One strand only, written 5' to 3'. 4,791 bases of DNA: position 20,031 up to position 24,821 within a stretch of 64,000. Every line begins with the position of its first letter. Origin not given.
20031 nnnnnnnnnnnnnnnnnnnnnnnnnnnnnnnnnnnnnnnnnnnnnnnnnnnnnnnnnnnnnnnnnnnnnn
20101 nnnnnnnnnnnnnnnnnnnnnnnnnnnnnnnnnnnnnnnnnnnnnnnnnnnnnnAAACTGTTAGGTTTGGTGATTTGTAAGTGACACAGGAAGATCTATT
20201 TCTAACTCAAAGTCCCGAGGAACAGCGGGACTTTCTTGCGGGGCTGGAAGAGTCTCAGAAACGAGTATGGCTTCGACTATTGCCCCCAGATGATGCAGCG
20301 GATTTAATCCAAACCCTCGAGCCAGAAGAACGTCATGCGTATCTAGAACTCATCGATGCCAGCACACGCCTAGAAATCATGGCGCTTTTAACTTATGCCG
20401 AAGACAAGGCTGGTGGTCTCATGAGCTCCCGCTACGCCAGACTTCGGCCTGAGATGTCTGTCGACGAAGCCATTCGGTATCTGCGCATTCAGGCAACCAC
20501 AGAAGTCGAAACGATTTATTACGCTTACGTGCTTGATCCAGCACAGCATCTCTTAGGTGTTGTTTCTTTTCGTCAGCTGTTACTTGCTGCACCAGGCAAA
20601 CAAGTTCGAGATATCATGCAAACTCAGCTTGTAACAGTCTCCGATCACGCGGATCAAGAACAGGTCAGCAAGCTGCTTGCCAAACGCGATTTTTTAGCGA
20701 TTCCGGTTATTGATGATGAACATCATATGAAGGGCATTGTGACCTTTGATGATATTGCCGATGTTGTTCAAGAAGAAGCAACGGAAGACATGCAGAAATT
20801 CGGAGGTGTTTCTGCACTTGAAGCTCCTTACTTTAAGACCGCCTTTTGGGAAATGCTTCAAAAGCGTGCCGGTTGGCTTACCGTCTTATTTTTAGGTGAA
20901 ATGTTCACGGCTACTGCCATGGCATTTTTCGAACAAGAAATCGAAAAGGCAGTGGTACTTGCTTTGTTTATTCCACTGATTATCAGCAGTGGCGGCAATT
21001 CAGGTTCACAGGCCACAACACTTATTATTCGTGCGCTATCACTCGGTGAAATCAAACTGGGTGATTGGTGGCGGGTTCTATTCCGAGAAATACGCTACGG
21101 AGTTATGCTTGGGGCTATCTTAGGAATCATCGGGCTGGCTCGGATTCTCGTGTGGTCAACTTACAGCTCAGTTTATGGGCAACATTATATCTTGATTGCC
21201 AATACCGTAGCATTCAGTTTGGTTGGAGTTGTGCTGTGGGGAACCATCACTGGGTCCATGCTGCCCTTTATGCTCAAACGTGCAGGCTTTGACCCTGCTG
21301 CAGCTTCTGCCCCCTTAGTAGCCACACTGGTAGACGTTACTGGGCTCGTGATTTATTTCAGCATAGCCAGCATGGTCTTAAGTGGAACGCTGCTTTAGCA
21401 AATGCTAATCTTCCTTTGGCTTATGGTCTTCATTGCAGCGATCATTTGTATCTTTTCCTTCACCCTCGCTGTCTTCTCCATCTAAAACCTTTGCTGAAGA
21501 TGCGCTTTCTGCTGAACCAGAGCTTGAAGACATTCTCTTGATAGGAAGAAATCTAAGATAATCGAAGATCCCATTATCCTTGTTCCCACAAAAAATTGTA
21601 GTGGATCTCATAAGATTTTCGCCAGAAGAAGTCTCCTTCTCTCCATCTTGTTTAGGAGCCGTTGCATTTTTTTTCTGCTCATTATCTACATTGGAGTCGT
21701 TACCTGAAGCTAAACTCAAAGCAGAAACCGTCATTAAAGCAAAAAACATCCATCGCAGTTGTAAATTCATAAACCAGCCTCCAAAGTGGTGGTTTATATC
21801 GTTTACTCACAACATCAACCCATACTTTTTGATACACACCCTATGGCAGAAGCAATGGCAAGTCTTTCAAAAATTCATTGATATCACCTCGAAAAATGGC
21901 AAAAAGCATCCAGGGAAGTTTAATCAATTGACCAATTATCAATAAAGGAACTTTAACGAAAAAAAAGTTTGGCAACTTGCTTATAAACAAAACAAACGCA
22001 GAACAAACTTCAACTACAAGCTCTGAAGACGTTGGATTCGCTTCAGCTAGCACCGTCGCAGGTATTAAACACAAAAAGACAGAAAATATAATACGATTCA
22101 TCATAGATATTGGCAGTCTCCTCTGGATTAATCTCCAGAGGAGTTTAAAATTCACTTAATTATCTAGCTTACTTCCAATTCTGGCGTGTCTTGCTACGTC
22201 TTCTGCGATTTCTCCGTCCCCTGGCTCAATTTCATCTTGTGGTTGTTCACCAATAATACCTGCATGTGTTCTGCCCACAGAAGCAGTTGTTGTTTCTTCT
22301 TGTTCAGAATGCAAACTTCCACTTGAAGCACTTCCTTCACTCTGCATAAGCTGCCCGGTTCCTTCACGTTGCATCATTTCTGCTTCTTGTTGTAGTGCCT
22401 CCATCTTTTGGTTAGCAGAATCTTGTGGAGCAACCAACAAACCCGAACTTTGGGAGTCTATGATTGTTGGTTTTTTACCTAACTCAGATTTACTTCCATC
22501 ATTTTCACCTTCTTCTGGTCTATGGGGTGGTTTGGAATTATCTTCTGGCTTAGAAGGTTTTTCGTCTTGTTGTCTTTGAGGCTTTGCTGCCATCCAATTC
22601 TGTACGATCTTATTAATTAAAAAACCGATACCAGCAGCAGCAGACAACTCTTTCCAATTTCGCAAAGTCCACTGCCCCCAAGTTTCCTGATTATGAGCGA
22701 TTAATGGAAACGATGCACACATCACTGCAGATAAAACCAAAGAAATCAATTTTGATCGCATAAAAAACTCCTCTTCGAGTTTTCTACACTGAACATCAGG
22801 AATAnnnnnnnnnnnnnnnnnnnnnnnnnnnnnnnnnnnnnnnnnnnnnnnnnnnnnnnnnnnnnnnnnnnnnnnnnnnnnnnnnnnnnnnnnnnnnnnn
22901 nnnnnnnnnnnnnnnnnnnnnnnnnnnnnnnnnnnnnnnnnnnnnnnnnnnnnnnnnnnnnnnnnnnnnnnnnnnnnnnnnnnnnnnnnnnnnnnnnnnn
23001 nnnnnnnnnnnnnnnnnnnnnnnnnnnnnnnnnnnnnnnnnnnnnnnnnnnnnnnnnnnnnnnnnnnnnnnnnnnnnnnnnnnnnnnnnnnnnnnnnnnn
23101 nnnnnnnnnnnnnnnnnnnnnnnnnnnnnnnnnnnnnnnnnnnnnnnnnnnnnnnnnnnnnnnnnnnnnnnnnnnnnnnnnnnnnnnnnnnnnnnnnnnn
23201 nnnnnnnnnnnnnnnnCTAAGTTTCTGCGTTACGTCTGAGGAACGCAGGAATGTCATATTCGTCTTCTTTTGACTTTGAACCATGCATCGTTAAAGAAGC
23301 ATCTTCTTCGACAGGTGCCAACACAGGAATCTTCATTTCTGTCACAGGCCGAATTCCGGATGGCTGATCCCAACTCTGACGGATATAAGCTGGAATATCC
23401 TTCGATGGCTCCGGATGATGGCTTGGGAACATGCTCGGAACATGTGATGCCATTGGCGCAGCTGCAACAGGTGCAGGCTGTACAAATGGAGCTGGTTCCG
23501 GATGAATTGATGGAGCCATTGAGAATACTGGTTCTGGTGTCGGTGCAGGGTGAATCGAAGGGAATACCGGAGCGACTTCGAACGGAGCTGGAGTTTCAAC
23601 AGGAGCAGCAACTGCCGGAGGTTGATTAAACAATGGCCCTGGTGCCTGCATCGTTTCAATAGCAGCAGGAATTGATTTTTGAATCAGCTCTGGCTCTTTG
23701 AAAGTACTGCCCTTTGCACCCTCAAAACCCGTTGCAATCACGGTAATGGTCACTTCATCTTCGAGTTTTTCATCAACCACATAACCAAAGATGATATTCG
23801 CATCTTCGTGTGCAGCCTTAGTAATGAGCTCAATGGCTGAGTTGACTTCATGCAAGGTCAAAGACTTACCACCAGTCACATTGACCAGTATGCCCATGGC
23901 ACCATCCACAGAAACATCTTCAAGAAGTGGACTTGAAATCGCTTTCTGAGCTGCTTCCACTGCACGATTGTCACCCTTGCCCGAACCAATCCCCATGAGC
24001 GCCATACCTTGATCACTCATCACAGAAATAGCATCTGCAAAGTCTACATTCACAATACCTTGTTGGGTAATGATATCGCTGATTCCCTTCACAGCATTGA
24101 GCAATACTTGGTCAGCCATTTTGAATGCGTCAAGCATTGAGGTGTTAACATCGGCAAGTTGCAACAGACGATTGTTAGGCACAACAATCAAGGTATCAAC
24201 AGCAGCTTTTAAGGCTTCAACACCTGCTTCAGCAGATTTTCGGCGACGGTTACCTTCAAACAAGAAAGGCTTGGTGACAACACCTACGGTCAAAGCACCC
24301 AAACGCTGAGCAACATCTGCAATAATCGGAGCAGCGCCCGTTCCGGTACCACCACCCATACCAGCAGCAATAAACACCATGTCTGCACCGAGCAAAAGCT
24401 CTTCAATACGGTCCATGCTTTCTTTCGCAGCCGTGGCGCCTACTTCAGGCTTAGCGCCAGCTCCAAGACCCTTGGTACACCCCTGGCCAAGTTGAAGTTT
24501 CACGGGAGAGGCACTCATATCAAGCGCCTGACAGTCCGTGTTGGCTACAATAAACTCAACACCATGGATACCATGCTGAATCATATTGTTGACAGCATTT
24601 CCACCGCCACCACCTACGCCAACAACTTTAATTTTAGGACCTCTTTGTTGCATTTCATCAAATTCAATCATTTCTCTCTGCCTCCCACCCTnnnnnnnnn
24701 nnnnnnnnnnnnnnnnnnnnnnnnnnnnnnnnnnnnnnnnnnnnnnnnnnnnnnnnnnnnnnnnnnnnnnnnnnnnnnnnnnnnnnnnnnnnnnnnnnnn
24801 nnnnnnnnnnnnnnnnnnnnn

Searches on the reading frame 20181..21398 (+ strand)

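Call 80: search_protein_families(library=pfam, proteins=[window:20181-21398:+], max_evalue=0.00001)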
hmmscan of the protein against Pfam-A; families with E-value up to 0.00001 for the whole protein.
window:20181-21398:+ (405 aa): 3 families
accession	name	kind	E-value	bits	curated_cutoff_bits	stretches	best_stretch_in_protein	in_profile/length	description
PF01769.21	MgtE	-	4.6e-36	124.3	27.6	1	264-395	1-125/125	Divalent cation transporter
PF00571.33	CBS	-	9.1e-17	61.6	24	1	142-196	1-55/57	CBS domain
PF03448.22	MgtE_N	-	3.8e-11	43.9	25.9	1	4-75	31-102/102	MgtE intracellular N domain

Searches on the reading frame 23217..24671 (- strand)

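Call 80: search_protein_families(library=pfam, proteins=[window:23217-24671:-], max_evalue=0.00001)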
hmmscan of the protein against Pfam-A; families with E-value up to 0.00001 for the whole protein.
window:23217-24671:- (484 aa): 2 families
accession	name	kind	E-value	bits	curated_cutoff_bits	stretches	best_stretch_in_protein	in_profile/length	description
PF00091.31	Tubulin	-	1.5e-47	162.8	33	1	13-173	1-189/190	Tubulin/FtsZ family, GTPase domain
PF12327.13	FtsZ_C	-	1.4e-34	118.7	27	1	222-317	1-95/95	FtsZ family, C-terminal domain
